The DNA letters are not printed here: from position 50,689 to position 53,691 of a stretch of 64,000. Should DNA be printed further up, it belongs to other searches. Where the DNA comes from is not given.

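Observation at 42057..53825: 11.8 kb tRNA-Gln island with a phage-satellite-like layout in a high-GC alphaproteobacterium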

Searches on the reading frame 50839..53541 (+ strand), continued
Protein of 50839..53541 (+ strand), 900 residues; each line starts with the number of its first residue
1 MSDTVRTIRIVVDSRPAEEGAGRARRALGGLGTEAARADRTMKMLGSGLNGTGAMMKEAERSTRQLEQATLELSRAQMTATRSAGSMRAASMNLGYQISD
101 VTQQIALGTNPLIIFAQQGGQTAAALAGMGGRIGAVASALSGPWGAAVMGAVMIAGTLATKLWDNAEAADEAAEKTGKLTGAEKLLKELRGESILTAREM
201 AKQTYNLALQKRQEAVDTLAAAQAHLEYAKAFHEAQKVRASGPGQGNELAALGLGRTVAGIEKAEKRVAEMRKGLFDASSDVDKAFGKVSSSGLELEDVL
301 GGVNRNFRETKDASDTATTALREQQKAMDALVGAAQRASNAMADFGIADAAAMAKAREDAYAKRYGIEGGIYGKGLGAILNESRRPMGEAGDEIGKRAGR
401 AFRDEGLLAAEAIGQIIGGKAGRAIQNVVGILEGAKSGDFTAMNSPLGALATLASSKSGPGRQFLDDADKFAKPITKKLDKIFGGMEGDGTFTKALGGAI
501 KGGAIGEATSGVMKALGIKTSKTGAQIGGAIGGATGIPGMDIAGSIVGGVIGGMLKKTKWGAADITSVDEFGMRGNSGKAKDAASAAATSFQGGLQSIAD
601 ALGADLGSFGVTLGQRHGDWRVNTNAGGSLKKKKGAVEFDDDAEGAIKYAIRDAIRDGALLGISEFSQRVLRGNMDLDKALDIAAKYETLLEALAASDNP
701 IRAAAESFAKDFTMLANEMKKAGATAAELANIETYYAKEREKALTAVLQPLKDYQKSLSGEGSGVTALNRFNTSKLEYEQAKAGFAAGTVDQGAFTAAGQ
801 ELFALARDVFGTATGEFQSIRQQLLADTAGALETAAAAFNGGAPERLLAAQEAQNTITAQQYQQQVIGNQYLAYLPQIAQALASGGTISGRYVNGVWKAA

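Call 42: find_homologous_proteins(query=L004:7688-8128:+)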
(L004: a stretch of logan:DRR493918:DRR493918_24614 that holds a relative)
Query L004:7688-8128:+ (147 aa): 1958 proteins with E <= 0.001 among 2546 candidates; the best 120 are listed.
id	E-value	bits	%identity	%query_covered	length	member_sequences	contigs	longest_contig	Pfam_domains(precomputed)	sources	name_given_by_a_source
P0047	8.2e-80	283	93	100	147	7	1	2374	PF18932.6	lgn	-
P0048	5.1e-73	261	86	100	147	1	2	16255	PF18932.6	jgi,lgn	-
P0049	4.8e-68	245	92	89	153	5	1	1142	PF18932.6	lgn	-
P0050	1.9e-58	214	96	78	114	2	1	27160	-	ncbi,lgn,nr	nr:hypothetical protein [Sphingosinicella sp.]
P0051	8.9e-56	206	86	89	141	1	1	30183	PF18932.6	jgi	jgi:hypothetical protein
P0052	7.6e-54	199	69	95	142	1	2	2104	PF18932.6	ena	-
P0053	2.2e-53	198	68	92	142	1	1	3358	PF18932.6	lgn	-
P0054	2.5e-53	198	65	97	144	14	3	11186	PF18932.6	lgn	-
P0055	1.1e-52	196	67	97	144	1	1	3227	PF18932.6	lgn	-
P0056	1.7e-52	195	66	93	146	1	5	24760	PF18932.6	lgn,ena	-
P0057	4.5e-52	194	66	93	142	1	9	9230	PF18932.6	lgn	-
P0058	5.9e-52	193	65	93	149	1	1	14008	PF18932.6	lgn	-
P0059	7.1e-52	193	65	97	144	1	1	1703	PF18932.6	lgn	-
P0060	1.1e-51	192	65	97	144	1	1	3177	PF18932.6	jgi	-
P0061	1.3e-51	192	69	92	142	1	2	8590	PF18932.6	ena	-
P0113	3.5e-48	181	61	97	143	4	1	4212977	PF18932.6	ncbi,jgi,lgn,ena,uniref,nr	ncbi:DUF5681 domain-containing protein [Sphingomonas sp. SORGH_AS_0879]|uniref:DUF5681 domain-contai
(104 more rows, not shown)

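Call 43: find_encoding_contigs(protein=P0113, flank=10000, max_places=2)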
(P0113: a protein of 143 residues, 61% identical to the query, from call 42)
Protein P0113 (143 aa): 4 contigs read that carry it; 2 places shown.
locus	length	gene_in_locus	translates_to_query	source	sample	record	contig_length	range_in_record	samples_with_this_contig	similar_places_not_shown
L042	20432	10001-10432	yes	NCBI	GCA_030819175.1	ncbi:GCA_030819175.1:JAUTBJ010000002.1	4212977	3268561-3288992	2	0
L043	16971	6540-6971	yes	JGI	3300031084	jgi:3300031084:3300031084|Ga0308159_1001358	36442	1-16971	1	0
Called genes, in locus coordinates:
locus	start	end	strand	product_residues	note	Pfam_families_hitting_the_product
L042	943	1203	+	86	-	-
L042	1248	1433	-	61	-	-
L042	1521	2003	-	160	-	PF20730:YetF_N, PF04239:DUF421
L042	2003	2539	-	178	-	-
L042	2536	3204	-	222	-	PF14378:PAP2_3 (weak), PF01569:PAP2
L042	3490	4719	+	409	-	PF13356:Arm-DNA-bind_3, PF22022:Phage_int_M, PF00589:Phage_integrase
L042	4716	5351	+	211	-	-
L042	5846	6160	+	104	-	-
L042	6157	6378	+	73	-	-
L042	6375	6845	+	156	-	-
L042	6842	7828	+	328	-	PF01807:Zn_ribbon_DnaG, PF23639:DUF7146, PF13155:Toprim_2 (weak), PF13362:Toprim_3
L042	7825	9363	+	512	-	PF13148:DUF3987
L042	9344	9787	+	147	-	-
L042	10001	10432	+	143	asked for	PF18932:DUF5681 (weak)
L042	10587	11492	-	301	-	PF13276:HTH_21, PF00665:rve, PF13683:rve_3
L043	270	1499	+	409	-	PF13356:Arm-DNA-bind_3, PF22022:Phage_int_M, PF00589:Phage_integrase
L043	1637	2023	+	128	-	-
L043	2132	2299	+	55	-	PF12728:HTH_17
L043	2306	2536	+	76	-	-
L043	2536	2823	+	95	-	-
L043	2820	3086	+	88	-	-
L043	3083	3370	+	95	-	-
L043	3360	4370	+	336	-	PF01807:Zn_ribbon_DnaG, PF23639:DUF7146, PF13155:Toprim_2 (weak), PF13362:Toprim_3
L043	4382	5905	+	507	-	PF13148:DUF3987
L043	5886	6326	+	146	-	-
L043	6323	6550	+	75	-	-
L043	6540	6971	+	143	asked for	PF18932:DUF5681 (weak)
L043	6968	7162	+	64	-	-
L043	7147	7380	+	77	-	-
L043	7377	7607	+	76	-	-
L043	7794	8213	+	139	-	-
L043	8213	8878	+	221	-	-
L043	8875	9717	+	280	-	-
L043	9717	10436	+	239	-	-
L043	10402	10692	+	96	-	PF08291:Peptidase_M15_3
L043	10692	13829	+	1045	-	-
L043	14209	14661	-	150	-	-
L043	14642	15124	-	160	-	PF20730:YetF_N, PF04239:DUF421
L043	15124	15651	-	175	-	-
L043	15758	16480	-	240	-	PF01569:PAP2, PF14378:PAP2_3 (weak)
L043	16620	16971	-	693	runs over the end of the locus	PF00989:PAS (weak), PF08448:PAS_4 (weak), PF00512:HisKA, PF02518:HATPase_c, PF00072:Response_reg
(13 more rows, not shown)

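Call 44: find_encoding_contigs(protein=P0050, flank=10000, max_places=2)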
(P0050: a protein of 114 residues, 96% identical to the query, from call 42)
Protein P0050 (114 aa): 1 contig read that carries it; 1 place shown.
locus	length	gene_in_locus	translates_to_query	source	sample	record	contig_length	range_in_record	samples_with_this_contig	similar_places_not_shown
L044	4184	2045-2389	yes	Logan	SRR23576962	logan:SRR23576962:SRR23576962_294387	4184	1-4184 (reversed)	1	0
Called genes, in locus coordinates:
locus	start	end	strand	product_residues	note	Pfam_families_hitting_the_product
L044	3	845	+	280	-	?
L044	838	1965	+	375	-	PF13481:AAA_25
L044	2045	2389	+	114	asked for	-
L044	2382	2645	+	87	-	-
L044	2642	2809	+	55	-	-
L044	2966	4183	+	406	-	?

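Call 55: search_protein_families(library=phrogs, max_evalue=0.01, proteins=[L043:7794-8213:+, L043:8213-8878:+, L043:8875-9717:+, L043:9717-10436:+, L043:10402-10692:+, L043:10692-13829:+, L043:5886-6326:+, L043:4382-5905:+])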
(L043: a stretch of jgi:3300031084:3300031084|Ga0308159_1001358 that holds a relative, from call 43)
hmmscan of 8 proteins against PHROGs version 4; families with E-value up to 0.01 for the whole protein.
L043:7794-8213:+ (139 aa): 0 families

L043:8213-8878:+ (221 aa): 0 families

L043:8875-9717:+ (280 aa): 0 families

L043:9717-10436:+ (239 aa): 0 families

L043:10402-10692:+ (96 aa): 1 family
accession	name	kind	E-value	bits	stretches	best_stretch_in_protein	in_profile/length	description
phrog_894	-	lysis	1.4e-07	31.9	1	19-55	90-126/389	endolysin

L043:10692-13829:+ (1045 aa): 2 families
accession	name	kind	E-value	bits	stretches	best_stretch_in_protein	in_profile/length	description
phrog_5880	-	unknown function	3.4e-27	96.4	2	696-997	324-623/661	-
phrog_13634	-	unknown function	1.2e-07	32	1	67-217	198-347/403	-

L043:5886-6326:+ (146 aa): 0 families

L043:4382-5905:+ (507 aa): 1 family
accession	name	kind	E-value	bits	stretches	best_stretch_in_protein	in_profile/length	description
phrog_2373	-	DNA, RNA and nucleotide metabolism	3.8e-32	112.6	1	57-450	69-465/515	DNA helicase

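Call 65: search_protein_families(library=ncbifam, max_evalue=0.01, proteins=[window:50839-53541:+])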
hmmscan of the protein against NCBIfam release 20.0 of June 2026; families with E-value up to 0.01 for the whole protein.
window:50839-53541:+ (900 aa): 0 families

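Call 72: search_dna_similar(query=window:50839-53541:+, collection=plasmids, mode=protein, max_evalue=1e-10, max_rows=15)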
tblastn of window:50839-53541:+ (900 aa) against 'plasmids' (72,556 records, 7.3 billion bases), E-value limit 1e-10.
No match.

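Call 73: predict_structure(alignment_id=A5)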
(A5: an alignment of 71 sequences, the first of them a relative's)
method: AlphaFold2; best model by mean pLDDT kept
length: 147 residues; sequences in the alignment: 71
mean_pLDDT: 74.2   pTM: 0.46
mean pLDDT of the five models: 74.2, 72.8, 72.5, 69.4, 69.0
residues with pLDDT >= 90: 25; 70-90: 75; 50-70: 32; < 50: 15
segments of 3 or more residues with pLDDT < 50: 1-12
pLDDT, mean of each block of 10 residues (from residue 1): 41 51 58 76 80 80 69 63 85 90 83 88 92 90 67
secondary structure, 60 per line:
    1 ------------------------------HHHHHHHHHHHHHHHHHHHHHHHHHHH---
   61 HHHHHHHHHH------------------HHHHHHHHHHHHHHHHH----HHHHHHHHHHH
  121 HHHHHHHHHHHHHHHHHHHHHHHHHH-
elements in order: H31-57 H61-70 H89-105 H110-146

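Call 75: fold_search(model_id=the predicted structure, library=pdb)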
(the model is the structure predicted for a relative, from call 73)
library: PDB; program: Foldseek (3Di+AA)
matches with E <= 10: 60; with E <= 0.001: 0
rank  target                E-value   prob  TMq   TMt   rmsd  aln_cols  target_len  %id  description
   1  5o5j_T                1.6e+00  0.23  0.24  0.40  13.7        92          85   16  Structure of the 30S small ribosomal subunit from Mycobacterium smegmatis (released 2017-07-12)
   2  8uu5_t                2.3e+00  0.15  0.23  0.40  13.2        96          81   17  Cryo-EM structure of the Listeria innocua 70S ribosome (head-swiveled) in complex with pe/E-tRNA (structure I-B) (released 2024-02-28)
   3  5mmj_t                2.3e+00  0.14  0.25  0.34  17.6       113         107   18  Structure of the small subunit of the chloroplast ribosome (released 2017-01-11)
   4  9e6q_AQ               2.6e+00  0.08  0.20  0.20  18.8       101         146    8  Cryo-EM structure of the Pyrobaculum calidifontis 50S ribosomal subunit in complex with Dri (released 2024-11-20)
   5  9jm8_A                2.9e+00  0.18  0.20  0.42  10.6        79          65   26  Crystal structure of de novo designed light-responsive heterodimer 7 (LRD-7) (released 2025-08-27)
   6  2ztt_C                2.9e+00  0.10  0.22  0.42  13.9        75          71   13  Crystal Structure of RNA polymerase PB1-PB2 subunits from Influenza A Virus (released 2009-06-09)
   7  6v39_t                3.1e+00  0.16  0.24  0.41  15.6       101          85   15  Cryo-EM structure of the Acinetobacter baumannii Ribosome: 70S with P-site tRNA (released 2020-02-05)
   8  7msc_t                3.1e+00  0.13  0.23  0.39  13.9        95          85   17  Mtb 70SIC in complex with MtbEttA at Pre_R0 state (released 2022-02-02)
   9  5xyu_T                3.3e+00  0.14  0.23  0.39  14.6        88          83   14  Small subunit of Mycobacterium smegmatis ribosome (released 2017-09-27)
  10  9t4r_T                3.8e+00  0.13  0.22  0.39  14.3        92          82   12  Staphylococcus aureus 70S initiation complex with a natural mRNA (released 2026-02-25)
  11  5zeb_t                3.8e+00  0.13  0.23  0.39  14.0        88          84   16  M. Smegmatis P/P state 70S ribosome structure (released 2018-09-26)
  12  5ngm_At               3.8e+00  0.12  0.21  0.38  14.5        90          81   12  2.9S structure of the 70S ribosome composing the S. aureus 100S complex (released 2017-10-04)
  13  8p6p_S                4.0e+00  0.13  0.22  0.40  10.3        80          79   15  Mycoplasma pneumoniae small ribosomal subunit in chloramphenicol-treated cells (released 2024-11-20)
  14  4v47_BT               4.0e+00  0.10  0.22  0.39  15.4        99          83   15  Real space refined coordinates of the 30S and 50S subunits fitted into the low resolution cryo-EM map of the EF-G.GTP (released 2014-07-09)
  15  3d1b_B                4.0e+00  0.07  0.20  0.26  15.6       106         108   13  Tetragonal crystal structure of Tas3 C-terminal alpha motif (released 2009-04-21)
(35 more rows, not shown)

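Call 77: fold_search(model_id=the predicted structure, library=viral)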
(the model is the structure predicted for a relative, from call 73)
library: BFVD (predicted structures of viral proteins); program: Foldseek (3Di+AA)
matches with E <= 10: 164; with E <= 0.001: 0
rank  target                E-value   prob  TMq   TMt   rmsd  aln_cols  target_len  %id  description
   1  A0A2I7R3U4            2.1e-03  1.00  0.40  0.40  15.3       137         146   19  (no name in the UniProt tables at hand)
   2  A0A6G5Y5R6            5.4e-03  1.00  0.40  0.38  15.1       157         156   16  (no name in the UniProt tables at hand)
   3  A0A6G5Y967            1.9e-02  1.00  0.42  0.36  11.5       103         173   23  (no name in the UniProt tables at hand)
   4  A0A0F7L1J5            7.9e-02  0.87  0.26  0.29  11.5        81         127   32  DUF5681 domain-containing protein [uncultured marine virus]
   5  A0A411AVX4            2.6e-01  0.72  0.35  0.29  12.2       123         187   23  Uncharacterized protein [Pantoea phage vB_PagM_LIET2]
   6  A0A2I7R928            3.3e-01  0.92  0.38  0.37   7.9        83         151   20  (no name in the UniProt tables at hand)
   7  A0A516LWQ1            4.5e-01  0.23  0.25  0.10  16.4       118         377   21  (no name in the UniProt tables at hand)
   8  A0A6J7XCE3            7.9e-01  0.38  0.30  0.26  13.3       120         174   14  Homeodomain phBC6A51-type domain-containing protein [uncultured Caudovirales phage]
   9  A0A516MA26            8.4e-01  0.92  0.32  0.39   8.5        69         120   22  (no name in the UniProt tables at hand)
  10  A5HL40                1.2e+00  0.14  0.29  0.04  22.0       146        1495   18  PfWMP3_26 [Phormidium phage Pf-WMP3]
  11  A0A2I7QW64            1.2e+00  0.30  0.22  0.15  14.4        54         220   18  (no name in the UniProt tables at hand)
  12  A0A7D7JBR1            1.3e+00  0.15  0.23  0.26  19.2       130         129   15  (no name in the UniProt tables at hand)
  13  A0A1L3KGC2            1.5e+00  0.06  0.21  0.13  18.6       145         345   20  (no name in the UniProt tables at hand)
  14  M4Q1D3                1.6e+00  0.28  0.26  0.18  17.2        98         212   11  (no name in the UniProt tables at hand)
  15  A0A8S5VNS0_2          1.6e+00  0.07  0.19  0.05  19.6       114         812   17  (no name in the UniProt tables at hand)
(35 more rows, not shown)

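Call 79: find_encoding_contigs(protein=P0007, flank=10000, max_places=3)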
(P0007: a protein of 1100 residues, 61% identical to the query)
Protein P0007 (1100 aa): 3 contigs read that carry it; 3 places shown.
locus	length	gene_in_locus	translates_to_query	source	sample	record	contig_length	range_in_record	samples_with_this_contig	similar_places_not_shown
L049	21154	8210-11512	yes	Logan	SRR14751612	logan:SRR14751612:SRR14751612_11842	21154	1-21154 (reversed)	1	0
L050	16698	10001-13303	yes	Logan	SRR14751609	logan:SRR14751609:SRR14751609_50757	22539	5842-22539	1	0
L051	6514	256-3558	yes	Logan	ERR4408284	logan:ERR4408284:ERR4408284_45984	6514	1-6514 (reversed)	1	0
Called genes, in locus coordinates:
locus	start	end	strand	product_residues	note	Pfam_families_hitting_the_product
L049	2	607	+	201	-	?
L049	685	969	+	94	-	-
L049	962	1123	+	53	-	-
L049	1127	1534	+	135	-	-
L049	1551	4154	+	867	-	PF13385:Laminin_G_3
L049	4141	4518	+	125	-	-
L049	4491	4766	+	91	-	-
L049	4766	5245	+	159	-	PF20557:DnaT_2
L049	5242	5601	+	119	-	-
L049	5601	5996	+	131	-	-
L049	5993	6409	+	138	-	PF13554:Phage_tail_terminator_5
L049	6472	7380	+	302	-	PF18906:Phage_tube_2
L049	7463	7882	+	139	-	PF27119:Phage_YdaY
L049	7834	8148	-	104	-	-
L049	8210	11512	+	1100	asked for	PF20155:TMP_3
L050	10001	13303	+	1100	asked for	PF20155:TMP_3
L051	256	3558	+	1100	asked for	PF20155:TMP_3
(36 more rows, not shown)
